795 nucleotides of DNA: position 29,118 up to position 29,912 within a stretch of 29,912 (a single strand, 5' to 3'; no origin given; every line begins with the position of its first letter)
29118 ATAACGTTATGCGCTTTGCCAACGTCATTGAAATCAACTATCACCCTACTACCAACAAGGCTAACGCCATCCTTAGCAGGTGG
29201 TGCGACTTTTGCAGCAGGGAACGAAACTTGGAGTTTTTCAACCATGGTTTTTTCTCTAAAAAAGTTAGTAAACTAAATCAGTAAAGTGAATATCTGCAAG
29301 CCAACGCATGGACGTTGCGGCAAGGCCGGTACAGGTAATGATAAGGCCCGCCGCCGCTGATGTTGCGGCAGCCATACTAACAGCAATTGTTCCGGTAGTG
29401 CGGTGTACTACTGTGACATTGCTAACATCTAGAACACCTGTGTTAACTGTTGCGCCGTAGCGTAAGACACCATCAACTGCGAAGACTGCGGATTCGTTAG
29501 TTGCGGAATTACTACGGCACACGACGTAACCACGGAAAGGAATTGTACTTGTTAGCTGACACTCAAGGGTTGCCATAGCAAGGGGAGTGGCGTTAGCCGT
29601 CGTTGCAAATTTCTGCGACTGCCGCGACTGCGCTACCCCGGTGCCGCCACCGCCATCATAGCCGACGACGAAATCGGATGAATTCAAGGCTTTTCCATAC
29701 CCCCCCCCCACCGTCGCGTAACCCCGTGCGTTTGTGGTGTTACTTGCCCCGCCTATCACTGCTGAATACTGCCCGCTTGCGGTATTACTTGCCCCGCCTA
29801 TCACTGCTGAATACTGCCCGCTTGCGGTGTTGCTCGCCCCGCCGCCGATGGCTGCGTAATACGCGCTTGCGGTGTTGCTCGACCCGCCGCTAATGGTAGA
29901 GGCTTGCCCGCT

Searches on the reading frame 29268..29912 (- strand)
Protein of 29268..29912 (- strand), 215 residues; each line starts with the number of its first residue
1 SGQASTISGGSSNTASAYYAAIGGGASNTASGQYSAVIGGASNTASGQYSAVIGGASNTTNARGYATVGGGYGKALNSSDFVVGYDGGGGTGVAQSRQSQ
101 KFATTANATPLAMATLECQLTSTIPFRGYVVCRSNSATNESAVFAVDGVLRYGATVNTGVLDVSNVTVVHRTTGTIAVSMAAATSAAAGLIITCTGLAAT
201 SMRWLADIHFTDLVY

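Call 8: search_protein_families(library=phrogs, proteins=[window:29268-29912:-], max_evalue=0.01)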
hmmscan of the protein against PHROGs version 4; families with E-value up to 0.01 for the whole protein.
window:29268-29912:- (215 aa): 0 families

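Call 9: search_protein_families(library=pfam, proteins=[window:29268-29912:-], max_evalue=0.1)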
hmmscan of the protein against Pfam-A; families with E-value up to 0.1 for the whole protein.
window:29268-29912:- (215 aa): 0 families

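Call 10: find_homologous_proteins(query=window:29268-29912:-)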
Query window:29268-29912:- (215 aa): 64 proteins with E <= 0.001 among 3824 candidates.
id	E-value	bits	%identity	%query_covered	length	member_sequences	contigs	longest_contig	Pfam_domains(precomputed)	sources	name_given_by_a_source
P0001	1.0e-31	128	31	100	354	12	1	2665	-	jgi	jgi:hypothetical protein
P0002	6.4e-18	83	36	98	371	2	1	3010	-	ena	-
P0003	2.2e-17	82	34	99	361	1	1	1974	PF21300.3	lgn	-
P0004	3.4e-17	81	36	100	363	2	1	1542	-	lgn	-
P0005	8.9e-17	80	32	96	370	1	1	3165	-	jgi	jgi:hypothetical protein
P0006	4.2e-15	74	56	42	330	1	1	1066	-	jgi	jgi:hypothetical protein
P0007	1.7e-14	72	31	98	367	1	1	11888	-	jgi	jgi:hypothetical protein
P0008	2.4e-14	72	33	96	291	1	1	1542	-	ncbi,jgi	jgi:hypothetical protein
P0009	3.1e-14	71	54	31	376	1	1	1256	-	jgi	jgi:hypothetical protein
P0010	3.1e-14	71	47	36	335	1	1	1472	PF18792.7,PF13884.12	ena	-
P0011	1.1e-13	70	64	23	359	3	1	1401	PF13884.12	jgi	jgi:hypothetical protein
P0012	5.4e-13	67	32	100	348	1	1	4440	-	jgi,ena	jgi:hypothetical protein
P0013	7.0e-13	67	34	94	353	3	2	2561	-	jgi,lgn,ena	jgi:hypothetical protein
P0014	2.4e-12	65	51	33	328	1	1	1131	PF21300.3,PF13884.12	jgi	-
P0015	7.1e-12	64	49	34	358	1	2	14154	PF13884.12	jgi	jgi:hypothetical protein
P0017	9.8e-11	60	33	100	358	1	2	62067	-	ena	-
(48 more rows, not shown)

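Call 41: predict_structure(alignment_id=A1)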
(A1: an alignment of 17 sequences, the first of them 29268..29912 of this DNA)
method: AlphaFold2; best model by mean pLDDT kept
length: 215 residues; sequences in the alignment: 17
mean_pLDDT: 81.2   pTM: 0.65
mean pLDDT of the five models: 81.2, 78.5, 77.5, 71.3, 70.6
residues with pLDDT >= 90: 72; 70-90: 103; 50-70: 33; < 50: 7
segments of 3 or more residues with pLDDT < 50: 86-90
pLDDT, mean of each block of 10 residues (from residue 1): 84 92 93 92 90 86 78 64 47 69 87 76 88 87 92 68 85 84 65 89 91 75
secondary structure, 60 per line:
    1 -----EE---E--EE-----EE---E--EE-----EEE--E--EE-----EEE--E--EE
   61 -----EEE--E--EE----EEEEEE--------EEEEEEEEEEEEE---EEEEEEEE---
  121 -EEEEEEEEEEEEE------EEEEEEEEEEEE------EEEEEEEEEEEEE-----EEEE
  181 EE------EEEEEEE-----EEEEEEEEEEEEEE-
elements in order: E36-38 E51-53 E66-68 E80-85 E94-106 E110-117 E122-134 E141-152 E159-171 E177-182 E189-195 E201-214

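Call 44: fold_search(model_id=the predicted structure, library=pdb)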
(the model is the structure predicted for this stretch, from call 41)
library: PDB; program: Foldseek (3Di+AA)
matches with E <= 10: 935; with E <= 0.001: 5
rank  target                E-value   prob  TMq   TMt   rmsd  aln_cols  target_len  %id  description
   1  5w5p                  2.7e-05  0.99  0.27  0.13  12.5       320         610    7  Crystal structure of Acinetobacter baumannii phage AM24 tailspike protein (released 2018-12-19)
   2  6e1r_B                7.9e-05  0.99  0.30  0.14  13.7       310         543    6  Crystal structure of the Acinetobacter phage vB_ApiP_P1 tailspike protein (released 2019-07-17)
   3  7xy1_A                1.2e-04  1.00  0.38  0.20  11.7       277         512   11  Cryo-EM structure of Klebsiella phage Kp9 type I tail fiber gp42 in vitro (released 2023-06-07)
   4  6e1r_A                1.5e-04  0.99  0.30  0.14  13.7       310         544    7  Crystal structure of the Acinetobacter phage vB_ApiP_P1 tailspike protein (released 2019-07-17)
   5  6c72_A                5.3e-04  0.97  0.31  0.14  15.4       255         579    9  Crystal structure of a tailspike protein gp49 from Acinetobacter baumannii bacteriophage Fri1, a capsular polysacchari (released 2019-01-23)
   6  3ntn_A                5.2e-03  1.00  0.32  0.33   2.6        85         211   28  Crystal Structure of UspA1 head and neck domain from Moraxella catarrhalis (released 2011-07-06)
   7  7vrn_I                7.0e-03  0.35  0.20  0.13  14.5       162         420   12  Structure of infectious bursal disease virus Gt strain (released 2022-03-30)
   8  3vhr                  8.3e-03  0.38  0.15  0.11  14.2       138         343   12  Crystal Structure of capsular polysaccharide assembling protein CapF from Staphylococcus aureus in space group C2221 (released 2012-02-15)
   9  1qex_A                1.1e-02  0.96  0.29  0.23   7.3       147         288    3  BACTERIOPHAGE T4 GENE PRODUCT 9 (GP9), THE TRIGGER OF TAIL CONTRACTION AND THE LONG TAIL FIBERS CONNECTOR (released 1999-10-05)
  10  9i0y_0                1.2e-02  0.63  0.22  0.36  13.3       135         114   12  Recombinant Ena2A fibers (released 2025-03-12)
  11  7vrp_A                1.2e-02  0.38  0.23  0.14  12.6       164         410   12  Structure of infectious bursal disease virus Gx strain (released 2022-03-30)
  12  2zgu_A                1.2e-02  0.15  0.11  0.14  14.6       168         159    8  Crystal structure Agrocybe aegerita lectin AAL mutant I144G (released 2009-01-20)
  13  9i0y_a                1.3e-02  0.63  0.22  0.36  13.4       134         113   12  Recombinant Ena2A fibers (released 2025-03-12)
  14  3ntn_B                1.5e-02  1.00  0.28  0.28   1.8        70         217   31  Crystal Structure of UspA1 head and neck domain from Moraxella catarrhalis (released 2011-07-06)
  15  9f4a_LA               1.6e-02  0.80  0.28  0.22  12.5       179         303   10  Interface between baseplate cup and extended tail tube/sheath of Klebsiella phage KP1 variant vB_Kpn_Lilla1 (released 2025-05-14)
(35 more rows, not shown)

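Call 52: find_related_loci(query=window:29268-29912:-, collection=viral_contigs, flank=6000)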
Query window:29268-29912:- (215 aa) in viral_contigs; peptide patterns used: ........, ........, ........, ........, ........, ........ (x = any residue, [..] = any of these).
113 stretches matched a pattern; 8 encode a relative of the query (tblastn E <= 1e-3); 8 distinct loci.
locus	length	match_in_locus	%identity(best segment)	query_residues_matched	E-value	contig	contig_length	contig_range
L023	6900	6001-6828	90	1-215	1e-104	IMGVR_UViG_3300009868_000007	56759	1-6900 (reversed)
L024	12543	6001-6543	54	1-74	3e-14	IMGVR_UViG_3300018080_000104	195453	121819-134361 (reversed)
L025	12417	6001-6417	54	1-72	3e-14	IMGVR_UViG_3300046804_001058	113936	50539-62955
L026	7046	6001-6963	54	1-99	1e-13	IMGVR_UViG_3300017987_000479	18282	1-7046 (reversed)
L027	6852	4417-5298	52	1-85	3e-12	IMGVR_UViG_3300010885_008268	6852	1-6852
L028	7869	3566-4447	52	1-85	3e-12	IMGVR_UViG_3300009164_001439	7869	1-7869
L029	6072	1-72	100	192-215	1e-11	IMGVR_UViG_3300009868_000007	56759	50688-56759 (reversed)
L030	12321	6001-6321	52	1-72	1e-8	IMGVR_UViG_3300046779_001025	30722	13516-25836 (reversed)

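Call 56: find_encoding_contigs(protein=P0017, flank=8000, max_places=2)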
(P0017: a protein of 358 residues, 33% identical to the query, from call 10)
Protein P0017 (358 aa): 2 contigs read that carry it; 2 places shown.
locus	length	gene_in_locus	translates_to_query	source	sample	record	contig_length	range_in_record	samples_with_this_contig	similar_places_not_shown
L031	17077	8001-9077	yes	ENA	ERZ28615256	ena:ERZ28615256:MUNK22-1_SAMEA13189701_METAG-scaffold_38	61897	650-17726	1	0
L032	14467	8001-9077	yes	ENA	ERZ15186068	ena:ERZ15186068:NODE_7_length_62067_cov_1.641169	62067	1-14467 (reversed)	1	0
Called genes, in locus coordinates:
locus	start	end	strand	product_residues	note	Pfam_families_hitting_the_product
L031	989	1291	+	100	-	-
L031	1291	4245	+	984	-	-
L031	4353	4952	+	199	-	-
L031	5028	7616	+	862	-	-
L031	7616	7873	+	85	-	-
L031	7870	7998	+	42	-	-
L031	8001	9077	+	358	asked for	-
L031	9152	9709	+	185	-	-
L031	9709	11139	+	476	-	-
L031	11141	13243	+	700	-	-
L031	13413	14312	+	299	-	-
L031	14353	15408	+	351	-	PF25209:Phage_capsid_4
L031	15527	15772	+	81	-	-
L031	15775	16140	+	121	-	-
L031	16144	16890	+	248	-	PF24175:SU10_adaptor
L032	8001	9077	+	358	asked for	-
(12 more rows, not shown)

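Call 57: find_encoding_contigs(protein=P0007, flank=8000, max_places=2)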
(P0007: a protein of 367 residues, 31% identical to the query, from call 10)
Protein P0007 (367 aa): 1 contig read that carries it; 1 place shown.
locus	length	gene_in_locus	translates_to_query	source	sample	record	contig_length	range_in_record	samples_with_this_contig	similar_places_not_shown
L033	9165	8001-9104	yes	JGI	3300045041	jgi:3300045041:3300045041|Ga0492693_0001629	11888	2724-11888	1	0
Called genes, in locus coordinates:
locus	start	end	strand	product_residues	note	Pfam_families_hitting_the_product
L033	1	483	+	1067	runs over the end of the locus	?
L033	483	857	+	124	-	-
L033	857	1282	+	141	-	-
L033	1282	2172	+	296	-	-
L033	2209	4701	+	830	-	-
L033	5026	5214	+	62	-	-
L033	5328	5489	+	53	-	-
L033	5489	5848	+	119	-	-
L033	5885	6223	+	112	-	PF23926:LtfC (weak)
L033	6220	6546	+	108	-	-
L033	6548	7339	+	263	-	-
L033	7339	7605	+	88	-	-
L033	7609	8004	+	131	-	-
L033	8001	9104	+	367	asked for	-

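Call 69: fold_search(model_id=the predicted structure, library=viral)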
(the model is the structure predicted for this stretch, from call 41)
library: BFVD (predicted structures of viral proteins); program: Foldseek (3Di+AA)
matches with E <= 10: 1334; with E <= 0.001: 135
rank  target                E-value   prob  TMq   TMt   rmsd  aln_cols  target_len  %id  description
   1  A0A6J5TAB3            1.6e-18  1.00  0.89  0.55   2.4       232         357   29  Uncharacterized protein [uncultured Caudovirales phage]
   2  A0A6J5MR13            8.6e-17  1.00  0.62  0.21   8.2       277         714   23  LbR_YadA-like domain containing protein (Fragment) [uncultured Caudovirales phage]
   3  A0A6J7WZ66            4.3e-16  1.00  0.77  0.48   4.1       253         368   25  Uncharacterized protein [uncultured Caudovirales phage]
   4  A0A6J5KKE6            1.5e-15  1.00  0.72  0.18   4.8       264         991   25  Collagen triple helix repeat [uncultured Caudovirales phage]
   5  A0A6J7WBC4            2.5e-15  1.00  0.63  0.13   5.9       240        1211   22  Uncharacterized protein [uncultured Caudovirales phage]
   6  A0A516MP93            6.3e-15  1.00  0.70  0.55   5.3       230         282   16  (no name in the UniProt tables at hand)
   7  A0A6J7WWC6            3.8e-14  1.00  0.89  0.26   2.6       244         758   29  Uncharacterized protein [uncultured Caudovirales phage]
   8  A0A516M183            1.6e-13  1.00  0.67  0.64   5.5       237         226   13  (no name in the UniProt tables at hand)
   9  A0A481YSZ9            7.4e-13  1.00  0.67  0.34   5.9       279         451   15  Uncharacterized protein [Marseillevirus LCMAC102]
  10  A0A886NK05            7.4e-13  1.00  0.53  0.29  11.1       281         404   15  (no name in the UniProt tables at hand)
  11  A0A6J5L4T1            6.6e-12  1.00  0.80  0.37   3.6       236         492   19  Uncharacterized protein [uncultured Caudovirales phage]
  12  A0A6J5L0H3            8.7e-12  1.00  0.71  0.45   4.2       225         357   20  Trimeric autotransporter adhesin YadA-like head domain-containing protein [uncultured Caudovirales phage]
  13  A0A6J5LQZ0            9.3e-12  1.00  0.52  0.21  10.3       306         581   19  Head domain of trimeric autotransporter adhesin [uncultured Caudovirales phage]
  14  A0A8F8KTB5            1.3e-11  1.00  0.54  0.10  14.2       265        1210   13  Putative collagen-binding domain virulence factor YadA protein [Clandestinovirus]
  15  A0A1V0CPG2            3.7e-11  1.00  0.57  0.13  11.0       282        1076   13  (no name in the UniProt tables at hand)
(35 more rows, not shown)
